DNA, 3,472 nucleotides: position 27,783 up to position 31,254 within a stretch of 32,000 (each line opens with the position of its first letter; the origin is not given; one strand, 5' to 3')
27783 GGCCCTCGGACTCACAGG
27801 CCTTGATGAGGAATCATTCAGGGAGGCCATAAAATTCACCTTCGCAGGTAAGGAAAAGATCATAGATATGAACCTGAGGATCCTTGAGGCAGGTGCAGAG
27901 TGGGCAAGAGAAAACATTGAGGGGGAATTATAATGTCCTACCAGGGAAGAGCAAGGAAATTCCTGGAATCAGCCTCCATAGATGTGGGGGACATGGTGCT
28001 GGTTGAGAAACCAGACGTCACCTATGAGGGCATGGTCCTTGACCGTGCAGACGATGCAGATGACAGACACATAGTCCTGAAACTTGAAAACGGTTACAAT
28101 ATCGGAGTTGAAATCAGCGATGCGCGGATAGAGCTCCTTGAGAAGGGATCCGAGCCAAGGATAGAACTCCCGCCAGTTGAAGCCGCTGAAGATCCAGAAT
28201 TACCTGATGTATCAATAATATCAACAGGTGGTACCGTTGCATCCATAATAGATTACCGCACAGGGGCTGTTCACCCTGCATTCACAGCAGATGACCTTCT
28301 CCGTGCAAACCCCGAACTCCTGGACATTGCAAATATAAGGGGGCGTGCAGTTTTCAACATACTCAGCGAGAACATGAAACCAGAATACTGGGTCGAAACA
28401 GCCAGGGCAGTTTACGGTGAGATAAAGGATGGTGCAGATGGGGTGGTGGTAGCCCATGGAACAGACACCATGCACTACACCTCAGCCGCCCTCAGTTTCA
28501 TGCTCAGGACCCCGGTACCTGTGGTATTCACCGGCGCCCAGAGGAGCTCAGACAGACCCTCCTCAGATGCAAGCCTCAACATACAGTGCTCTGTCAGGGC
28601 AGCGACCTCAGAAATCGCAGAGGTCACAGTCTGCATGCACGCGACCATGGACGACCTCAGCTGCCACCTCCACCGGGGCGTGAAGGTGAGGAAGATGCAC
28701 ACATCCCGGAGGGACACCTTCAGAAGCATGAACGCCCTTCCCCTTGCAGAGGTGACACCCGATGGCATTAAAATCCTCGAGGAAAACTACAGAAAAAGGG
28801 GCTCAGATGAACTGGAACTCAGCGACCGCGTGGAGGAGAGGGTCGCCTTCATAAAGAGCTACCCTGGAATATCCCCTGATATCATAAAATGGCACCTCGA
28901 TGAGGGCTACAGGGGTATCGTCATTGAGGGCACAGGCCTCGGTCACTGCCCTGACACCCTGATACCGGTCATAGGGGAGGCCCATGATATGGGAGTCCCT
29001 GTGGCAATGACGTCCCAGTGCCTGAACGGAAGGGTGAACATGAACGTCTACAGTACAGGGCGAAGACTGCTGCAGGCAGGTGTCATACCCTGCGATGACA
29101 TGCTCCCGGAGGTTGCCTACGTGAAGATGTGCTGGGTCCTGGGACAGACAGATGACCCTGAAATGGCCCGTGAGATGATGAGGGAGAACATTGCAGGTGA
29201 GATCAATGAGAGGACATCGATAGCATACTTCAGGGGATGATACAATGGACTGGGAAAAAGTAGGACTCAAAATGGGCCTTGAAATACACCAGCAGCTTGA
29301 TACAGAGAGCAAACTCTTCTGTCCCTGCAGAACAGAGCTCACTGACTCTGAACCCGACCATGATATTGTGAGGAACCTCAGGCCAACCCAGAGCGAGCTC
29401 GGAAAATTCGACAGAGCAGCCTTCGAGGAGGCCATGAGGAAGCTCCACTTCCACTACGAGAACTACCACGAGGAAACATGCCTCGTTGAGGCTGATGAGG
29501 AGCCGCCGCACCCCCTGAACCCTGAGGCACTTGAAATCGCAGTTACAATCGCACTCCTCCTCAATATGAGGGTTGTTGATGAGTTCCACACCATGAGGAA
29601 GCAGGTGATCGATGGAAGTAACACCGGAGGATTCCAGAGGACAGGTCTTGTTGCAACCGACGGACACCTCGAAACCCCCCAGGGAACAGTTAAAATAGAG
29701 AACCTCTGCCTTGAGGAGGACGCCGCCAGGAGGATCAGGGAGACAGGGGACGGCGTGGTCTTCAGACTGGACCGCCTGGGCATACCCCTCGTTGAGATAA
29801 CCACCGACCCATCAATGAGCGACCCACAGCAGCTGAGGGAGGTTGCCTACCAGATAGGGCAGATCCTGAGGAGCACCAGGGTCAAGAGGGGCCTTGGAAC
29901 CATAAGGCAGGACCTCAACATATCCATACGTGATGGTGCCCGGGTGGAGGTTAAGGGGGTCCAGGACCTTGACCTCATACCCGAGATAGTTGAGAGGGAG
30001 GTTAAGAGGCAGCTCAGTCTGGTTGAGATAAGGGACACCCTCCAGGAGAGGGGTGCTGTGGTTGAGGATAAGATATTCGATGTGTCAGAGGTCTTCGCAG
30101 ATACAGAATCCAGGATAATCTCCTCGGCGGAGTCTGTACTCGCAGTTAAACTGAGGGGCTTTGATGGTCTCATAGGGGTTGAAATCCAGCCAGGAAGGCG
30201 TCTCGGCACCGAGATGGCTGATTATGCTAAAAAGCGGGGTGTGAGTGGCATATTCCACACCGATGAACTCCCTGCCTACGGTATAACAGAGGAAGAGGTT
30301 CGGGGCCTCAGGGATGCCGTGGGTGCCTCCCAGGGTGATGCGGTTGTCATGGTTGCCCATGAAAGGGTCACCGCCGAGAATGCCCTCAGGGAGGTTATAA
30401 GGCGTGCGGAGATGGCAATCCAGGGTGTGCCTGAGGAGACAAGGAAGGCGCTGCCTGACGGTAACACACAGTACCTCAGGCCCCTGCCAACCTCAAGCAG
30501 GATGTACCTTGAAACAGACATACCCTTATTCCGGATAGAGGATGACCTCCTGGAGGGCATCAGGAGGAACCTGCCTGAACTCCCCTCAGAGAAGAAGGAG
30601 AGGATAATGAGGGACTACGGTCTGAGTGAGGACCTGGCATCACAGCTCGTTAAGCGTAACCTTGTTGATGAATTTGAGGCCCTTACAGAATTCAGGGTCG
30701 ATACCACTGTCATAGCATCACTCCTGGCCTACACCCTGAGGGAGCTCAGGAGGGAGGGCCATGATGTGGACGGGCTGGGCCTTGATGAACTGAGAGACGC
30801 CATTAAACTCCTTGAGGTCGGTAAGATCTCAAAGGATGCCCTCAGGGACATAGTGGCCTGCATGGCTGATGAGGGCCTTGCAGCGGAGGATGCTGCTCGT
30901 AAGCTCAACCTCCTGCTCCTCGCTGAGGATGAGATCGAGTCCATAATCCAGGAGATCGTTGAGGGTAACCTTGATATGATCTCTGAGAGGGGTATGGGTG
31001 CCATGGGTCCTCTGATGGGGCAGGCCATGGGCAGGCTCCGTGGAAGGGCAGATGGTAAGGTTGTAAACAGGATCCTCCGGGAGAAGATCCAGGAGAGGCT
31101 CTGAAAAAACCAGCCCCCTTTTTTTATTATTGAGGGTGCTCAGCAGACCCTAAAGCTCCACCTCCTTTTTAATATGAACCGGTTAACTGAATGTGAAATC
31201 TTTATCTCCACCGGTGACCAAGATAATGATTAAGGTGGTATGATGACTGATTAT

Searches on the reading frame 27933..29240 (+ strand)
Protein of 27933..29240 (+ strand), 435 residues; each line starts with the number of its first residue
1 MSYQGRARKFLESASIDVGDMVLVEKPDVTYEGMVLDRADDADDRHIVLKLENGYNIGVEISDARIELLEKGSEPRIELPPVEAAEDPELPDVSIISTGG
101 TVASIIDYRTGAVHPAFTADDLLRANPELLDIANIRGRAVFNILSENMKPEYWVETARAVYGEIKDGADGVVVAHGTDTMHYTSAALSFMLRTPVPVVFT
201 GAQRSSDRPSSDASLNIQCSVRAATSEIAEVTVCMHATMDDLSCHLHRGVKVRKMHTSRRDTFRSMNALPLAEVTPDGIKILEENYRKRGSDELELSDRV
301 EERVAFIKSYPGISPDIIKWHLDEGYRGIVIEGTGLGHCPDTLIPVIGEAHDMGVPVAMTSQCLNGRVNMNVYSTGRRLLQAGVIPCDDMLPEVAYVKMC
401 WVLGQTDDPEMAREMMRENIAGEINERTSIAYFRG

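Call 86: search_protein_families(library=pfam, proteins=[window:27933-29240:+], max_evalue=0.001)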
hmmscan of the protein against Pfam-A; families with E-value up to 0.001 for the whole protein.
window:27933-29240:+ (435 aa): 3 families
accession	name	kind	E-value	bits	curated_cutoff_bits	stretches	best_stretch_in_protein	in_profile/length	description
PF00710.25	Asparaginase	-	4.6e-62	209.4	22.5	1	93-284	2-190/193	Asparaginase, N-terminal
PF17763.6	Asparaginase_C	-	6.1e-36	123.3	34.6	1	303-416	1-114/114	Glutaminase/Asparaginase C-terminal domain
PF18195.6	GatD_N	-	2.8e-22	78.3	25.7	1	16-69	1-54/54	GatD N-terminal domain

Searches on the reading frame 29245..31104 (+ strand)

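Call 86: search_protein_families(library=pfam, proteins=[window:29245-31104:+], max_evalue=0.001)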
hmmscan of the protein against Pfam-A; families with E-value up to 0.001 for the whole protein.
window:29245-31104:+ (619 aa): 4 families
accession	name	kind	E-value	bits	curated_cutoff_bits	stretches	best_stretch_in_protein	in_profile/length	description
PF02934.20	GatB_N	-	1.3e-57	195.5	23.4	1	9-436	2-276/277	GatB/GatE catalytic domain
PF02637.23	GatB_Yqey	-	1.4e-27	96.8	27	1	476-615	2-148/148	GatB domain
PF02938.19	GAD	-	1.3e-21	77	23.4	1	292-381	5-95/95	GAD domain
PF09424.15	YqeY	-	2.1e-06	28.3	27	1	559-614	91-142/143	Yqey-like protein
